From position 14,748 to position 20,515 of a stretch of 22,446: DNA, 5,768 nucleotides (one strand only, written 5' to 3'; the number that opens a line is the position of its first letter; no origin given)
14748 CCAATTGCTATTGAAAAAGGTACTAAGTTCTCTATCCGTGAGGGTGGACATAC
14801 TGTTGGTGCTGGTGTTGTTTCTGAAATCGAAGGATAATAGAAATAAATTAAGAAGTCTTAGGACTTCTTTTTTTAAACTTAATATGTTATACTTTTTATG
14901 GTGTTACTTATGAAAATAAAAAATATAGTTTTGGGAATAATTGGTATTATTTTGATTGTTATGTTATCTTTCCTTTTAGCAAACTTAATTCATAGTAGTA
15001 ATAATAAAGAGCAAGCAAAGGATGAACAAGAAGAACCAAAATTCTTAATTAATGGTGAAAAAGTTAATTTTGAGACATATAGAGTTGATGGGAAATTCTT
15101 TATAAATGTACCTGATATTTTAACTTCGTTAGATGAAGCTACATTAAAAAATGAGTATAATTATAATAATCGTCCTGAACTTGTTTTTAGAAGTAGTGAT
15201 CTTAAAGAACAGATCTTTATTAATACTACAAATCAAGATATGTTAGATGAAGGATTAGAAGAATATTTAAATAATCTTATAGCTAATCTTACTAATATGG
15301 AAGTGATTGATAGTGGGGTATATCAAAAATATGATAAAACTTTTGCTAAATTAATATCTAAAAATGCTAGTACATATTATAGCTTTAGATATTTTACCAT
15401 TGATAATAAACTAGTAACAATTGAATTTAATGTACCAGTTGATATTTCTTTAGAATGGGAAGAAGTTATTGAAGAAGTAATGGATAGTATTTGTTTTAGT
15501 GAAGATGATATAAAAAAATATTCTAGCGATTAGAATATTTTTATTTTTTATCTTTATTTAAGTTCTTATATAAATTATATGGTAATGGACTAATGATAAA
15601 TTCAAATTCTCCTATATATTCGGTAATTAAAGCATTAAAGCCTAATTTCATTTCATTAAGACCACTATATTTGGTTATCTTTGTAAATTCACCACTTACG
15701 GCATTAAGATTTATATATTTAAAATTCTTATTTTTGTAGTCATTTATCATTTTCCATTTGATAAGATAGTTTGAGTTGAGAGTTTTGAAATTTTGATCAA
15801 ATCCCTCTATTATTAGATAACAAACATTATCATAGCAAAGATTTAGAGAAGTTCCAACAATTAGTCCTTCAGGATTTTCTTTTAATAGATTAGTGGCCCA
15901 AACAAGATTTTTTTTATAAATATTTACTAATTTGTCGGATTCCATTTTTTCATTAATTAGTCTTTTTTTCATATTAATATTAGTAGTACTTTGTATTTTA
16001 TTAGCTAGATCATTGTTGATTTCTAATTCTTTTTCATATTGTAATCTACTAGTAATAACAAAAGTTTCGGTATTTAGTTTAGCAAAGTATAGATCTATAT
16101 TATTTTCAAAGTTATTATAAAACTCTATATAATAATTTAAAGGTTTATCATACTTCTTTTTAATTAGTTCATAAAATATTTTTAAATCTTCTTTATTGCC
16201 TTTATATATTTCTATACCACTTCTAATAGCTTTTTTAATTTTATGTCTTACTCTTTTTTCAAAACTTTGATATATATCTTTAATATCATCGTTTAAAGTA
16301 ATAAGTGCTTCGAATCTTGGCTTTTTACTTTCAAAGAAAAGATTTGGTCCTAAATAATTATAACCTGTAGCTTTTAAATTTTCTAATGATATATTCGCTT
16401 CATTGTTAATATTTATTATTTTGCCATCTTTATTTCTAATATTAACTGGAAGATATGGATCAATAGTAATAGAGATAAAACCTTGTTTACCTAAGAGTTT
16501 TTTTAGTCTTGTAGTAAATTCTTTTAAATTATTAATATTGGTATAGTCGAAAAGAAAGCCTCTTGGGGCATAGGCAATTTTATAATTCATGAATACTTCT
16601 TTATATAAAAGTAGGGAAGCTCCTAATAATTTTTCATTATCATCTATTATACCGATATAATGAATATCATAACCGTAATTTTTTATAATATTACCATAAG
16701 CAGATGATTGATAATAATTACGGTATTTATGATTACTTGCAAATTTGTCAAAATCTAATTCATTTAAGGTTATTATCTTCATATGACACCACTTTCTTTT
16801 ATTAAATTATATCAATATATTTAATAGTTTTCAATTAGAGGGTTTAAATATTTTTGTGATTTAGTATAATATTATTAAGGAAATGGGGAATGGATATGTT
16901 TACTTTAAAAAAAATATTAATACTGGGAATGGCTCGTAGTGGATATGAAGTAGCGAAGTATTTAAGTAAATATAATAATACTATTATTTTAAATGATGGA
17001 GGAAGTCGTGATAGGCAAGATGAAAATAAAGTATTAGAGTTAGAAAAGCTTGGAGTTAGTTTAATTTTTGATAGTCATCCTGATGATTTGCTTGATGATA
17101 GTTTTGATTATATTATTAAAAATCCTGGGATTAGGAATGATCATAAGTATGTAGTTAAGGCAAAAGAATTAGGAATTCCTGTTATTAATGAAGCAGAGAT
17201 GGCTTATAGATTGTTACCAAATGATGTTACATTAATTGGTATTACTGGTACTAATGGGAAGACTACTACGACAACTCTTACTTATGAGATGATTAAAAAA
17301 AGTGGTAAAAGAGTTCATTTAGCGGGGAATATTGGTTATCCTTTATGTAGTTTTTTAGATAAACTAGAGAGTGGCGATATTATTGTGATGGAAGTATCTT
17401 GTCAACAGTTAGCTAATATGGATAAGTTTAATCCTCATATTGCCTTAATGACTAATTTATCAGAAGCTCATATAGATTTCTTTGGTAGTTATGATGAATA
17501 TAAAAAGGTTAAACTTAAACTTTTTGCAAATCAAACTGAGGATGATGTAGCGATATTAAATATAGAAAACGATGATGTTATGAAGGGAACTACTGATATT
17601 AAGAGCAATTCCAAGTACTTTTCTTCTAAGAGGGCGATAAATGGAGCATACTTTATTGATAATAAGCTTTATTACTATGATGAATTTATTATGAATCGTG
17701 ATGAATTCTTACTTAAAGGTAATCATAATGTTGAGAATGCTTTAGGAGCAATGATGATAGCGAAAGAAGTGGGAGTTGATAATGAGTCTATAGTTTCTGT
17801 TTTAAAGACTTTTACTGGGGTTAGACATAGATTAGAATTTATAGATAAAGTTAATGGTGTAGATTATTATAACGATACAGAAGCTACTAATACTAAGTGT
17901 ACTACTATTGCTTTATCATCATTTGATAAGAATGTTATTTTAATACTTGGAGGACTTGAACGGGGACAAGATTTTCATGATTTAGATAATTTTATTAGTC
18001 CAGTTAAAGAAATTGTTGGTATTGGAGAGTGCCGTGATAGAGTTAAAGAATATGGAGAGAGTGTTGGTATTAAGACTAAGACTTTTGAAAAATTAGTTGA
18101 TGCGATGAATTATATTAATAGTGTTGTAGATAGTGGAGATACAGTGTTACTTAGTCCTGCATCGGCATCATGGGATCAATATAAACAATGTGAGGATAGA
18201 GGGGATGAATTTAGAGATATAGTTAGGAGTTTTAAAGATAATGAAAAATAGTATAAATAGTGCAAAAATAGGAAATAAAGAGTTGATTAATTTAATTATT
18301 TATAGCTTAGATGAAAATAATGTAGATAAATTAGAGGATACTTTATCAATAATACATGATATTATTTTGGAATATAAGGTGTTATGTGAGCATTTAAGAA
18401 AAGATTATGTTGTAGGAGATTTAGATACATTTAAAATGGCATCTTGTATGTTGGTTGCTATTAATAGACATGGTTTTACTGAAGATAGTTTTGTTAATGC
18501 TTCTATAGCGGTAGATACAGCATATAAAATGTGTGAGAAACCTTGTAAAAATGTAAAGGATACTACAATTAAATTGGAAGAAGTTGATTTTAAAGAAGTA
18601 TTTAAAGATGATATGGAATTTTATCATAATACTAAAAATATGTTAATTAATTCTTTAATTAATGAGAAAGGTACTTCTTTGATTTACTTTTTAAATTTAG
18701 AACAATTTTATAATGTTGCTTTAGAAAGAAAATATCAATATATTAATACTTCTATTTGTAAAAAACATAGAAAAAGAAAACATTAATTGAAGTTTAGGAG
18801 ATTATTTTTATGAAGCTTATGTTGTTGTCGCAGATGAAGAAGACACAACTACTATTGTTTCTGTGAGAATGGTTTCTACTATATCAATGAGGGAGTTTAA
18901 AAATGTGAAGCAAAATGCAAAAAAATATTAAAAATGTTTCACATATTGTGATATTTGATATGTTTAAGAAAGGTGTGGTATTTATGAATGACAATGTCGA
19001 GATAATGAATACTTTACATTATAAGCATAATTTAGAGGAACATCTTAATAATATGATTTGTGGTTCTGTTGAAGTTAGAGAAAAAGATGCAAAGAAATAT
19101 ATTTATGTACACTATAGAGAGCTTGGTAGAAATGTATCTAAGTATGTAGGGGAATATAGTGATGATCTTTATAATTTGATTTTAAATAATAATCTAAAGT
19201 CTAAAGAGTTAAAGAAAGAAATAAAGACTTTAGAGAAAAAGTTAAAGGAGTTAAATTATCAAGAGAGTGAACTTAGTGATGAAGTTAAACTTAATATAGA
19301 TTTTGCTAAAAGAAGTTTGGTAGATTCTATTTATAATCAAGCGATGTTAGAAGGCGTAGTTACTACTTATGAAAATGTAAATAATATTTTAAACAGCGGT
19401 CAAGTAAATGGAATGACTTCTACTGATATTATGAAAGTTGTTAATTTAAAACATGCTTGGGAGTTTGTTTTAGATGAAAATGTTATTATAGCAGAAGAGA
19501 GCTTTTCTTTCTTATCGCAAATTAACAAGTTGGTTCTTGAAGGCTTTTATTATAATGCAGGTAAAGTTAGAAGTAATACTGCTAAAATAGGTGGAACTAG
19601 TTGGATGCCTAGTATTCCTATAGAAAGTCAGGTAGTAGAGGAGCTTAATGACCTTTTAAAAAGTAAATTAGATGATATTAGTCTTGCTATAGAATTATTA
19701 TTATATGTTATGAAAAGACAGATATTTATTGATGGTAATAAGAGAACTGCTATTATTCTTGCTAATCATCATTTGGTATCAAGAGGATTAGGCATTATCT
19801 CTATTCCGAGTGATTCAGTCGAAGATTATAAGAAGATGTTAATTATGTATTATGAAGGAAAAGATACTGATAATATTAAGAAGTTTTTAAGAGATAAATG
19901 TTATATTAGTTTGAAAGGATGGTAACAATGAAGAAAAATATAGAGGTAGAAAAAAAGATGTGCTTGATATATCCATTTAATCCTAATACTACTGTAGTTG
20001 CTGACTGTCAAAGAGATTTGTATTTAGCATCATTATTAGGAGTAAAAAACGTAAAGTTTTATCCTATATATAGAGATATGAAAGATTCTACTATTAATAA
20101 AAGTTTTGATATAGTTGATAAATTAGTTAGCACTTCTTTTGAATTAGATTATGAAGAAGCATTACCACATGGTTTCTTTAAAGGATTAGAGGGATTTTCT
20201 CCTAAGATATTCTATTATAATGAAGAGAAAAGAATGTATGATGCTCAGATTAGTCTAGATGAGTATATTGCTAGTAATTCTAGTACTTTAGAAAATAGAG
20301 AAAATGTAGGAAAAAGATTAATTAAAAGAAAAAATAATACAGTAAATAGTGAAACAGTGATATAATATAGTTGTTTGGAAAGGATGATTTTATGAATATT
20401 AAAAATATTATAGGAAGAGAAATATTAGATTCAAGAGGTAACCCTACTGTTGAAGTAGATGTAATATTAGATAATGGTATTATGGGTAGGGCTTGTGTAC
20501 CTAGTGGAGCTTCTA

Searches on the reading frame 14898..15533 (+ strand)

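Call 8: search_protein_families(library=pfam, proteins=[window:14898-15533:+], max_evalue=0.01)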
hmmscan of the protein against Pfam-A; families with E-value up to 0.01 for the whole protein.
window:14898-15533:+ (211 aa): 1 family
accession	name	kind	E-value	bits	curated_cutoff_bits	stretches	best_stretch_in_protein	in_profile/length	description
PF18895.5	T4SS_pilin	-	0.0074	16.8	26.6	0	3-41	8-48/71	Type IV secretion system pilin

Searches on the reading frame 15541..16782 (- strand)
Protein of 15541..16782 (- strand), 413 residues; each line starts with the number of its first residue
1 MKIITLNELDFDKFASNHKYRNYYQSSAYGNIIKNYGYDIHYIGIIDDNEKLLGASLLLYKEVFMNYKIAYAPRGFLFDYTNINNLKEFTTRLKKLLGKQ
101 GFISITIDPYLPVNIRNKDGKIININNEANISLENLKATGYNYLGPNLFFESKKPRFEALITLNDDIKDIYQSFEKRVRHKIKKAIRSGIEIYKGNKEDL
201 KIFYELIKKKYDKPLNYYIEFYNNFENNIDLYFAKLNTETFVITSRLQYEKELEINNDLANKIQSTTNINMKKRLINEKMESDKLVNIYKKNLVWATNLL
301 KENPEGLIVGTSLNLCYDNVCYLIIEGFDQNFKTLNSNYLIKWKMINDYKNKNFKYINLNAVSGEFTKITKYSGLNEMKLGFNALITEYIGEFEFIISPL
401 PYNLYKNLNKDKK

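Call 9: search_protein_families(library=pfam, proteins=[window:15541-16782:-], max_evalue=0.01)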
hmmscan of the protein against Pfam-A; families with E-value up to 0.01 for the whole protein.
window:15541-16782:- (413 aa): 2 families
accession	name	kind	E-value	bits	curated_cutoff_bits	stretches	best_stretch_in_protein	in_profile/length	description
PF02388.22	FemAB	-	1e-68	232.5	24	1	7-410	2-406/406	FemAB family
PF13480.13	Acetyltransf_6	-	0.00047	20.8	22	1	306-359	81-134/143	Acetyltransferase (GNAT) domain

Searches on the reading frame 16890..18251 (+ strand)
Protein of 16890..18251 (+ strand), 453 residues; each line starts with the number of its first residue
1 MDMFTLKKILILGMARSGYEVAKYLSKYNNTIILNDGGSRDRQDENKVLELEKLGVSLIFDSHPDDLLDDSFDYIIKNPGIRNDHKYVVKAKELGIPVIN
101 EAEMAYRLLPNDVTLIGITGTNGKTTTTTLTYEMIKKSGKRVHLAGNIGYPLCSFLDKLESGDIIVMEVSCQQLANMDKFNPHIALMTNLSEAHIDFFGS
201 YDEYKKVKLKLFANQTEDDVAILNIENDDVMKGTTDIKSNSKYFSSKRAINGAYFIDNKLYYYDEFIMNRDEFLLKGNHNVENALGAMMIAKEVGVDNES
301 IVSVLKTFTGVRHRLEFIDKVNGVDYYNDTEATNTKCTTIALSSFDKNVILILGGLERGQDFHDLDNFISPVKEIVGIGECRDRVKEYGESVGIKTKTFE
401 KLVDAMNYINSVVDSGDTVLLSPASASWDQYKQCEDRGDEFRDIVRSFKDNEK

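Call 9: search_protein_families(library=pfam, proteins=[window:16890-18251:+], max_evalue=0.01)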
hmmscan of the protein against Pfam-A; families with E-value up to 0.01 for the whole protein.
window:16890-18251:+ (453 aa): 4 families
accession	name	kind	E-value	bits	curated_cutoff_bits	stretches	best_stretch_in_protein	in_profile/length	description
PF08245.18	Mur_ligase_M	-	1.6e-32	113.5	24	1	118-290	1-199/200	Mur ligase middle domain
PF02875.26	Mur_ligase_C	-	2.6e-07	32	28.4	1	313-424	1-126/127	Mur ligase, glutamate ligase domain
PF21799.2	MurD-like_N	-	1.4e-06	28.9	27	1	7-99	1-87/88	Mur ligase MurD-like, N-terminal domain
PF01225.30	Mur_ligase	-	0.001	19.8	21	1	47-108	36-90/95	Mur ligase family, catalytic domain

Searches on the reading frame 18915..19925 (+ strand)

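Call 9: search_protein_families(library=pfam, proteins=[window:18915-19925:+], max_evalue=0.01)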
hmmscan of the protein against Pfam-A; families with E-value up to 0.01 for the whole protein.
window:18915-19925:+ (336 aa): 2 families
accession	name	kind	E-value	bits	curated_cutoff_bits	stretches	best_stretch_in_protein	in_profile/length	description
PF02661.23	Fic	-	9.3e-08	33.2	24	1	199-287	6-93/93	Fic/DOC family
PF04100.18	Vps53_N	-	0.002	17.7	26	1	97-170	66-138/372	Vps53, N-terminal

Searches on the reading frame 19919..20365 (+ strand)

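Call 9: search_protein_families(library=pfam, proteins=[window:19919-20365:+], max_evalue=0.01)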
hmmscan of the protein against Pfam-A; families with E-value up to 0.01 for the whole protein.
window:19919-20365:+ (148 aa): 1 family
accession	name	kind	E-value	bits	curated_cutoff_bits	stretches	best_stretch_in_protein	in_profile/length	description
PF22506.2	Cj1289-like_C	-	7.9e-05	23.2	27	1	96-144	6-54/91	Cj1289-like, C-terminal domain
